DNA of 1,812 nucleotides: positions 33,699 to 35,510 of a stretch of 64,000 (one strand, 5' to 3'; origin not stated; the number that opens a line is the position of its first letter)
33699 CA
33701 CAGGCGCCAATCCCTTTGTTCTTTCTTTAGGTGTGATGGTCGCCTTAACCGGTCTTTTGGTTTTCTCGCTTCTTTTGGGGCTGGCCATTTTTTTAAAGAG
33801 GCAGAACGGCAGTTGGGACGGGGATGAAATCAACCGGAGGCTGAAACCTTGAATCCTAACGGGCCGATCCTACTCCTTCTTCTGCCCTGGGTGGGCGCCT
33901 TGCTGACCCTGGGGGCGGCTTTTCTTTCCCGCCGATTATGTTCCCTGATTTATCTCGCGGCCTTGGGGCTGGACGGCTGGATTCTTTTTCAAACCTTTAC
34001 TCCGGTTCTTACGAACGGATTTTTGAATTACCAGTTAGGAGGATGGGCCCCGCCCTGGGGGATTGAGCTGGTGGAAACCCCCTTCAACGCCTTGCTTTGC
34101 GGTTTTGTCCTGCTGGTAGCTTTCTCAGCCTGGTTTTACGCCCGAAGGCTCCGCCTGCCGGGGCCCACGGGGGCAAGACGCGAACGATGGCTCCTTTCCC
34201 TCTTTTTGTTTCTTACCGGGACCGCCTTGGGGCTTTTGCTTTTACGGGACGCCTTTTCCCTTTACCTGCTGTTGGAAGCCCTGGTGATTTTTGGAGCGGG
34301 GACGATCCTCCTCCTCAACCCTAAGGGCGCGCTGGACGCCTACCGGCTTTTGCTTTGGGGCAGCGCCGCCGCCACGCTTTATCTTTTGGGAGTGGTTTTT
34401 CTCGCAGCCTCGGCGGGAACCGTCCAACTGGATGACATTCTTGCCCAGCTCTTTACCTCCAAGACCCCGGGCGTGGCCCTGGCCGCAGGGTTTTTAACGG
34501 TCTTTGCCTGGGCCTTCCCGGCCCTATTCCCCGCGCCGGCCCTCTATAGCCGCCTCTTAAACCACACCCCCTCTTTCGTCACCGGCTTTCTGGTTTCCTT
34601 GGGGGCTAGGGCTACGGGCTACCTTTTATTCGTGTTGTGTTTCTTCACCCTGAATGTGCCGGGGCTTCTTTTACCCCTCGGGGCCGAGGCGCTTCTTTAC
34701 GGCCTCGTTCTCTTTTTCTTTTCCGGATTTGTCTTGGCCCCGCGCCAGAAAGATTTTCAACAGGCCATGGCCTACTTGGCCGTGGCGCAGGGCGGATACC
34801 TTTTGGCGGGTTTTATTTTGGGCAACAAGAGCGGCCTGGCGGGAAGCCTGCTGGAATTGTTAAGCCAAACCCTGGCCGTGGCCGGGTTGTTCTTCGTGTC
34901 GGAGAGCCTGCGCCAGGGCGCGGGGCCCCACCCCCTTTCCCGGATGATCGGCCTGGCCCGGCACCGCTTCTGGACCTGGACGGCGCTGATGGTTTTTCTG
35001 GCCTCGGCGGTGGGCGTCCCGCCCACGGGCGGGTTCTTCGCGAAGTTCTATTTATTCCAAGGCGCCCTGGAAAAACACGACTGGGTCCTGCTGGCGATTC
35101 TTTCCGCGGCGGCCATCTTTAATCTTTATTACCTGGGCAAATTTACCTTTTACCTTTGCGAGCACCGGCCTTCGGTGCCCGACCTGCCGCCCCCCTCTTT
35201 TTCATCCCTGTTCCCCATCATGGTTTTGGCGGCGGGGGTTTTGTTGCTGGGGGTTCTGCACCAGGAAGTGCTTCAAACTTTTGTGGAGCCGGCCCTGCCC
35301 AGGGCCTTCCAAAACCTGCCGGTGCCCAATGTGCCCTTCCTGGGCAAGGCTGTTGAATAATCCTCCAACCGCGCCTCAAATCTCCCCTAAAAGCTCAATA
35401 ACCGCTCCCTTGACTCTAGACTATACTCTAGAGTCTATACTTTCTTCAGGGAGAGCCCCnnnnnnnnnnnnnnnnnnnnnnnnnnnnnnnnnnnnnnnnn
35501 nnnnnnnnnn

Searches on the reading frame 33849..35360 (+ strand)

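Call 70: search_protein_families(library=pfam, proteins=[window:33849-35360:+], max_evalue=0.001)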
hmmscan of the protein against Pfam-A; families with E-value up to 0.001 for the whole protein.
window:33849-35360:+ (503 aa): 1 family
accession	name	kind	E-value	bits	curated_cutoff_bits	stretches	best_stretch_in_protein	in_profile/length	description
PF00361.26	Proton_antipo_M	-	4.1e-16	59.5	21.5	1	162-422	33-291/294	NADH:quinone oxidoreductase/Mrp antiporter, TM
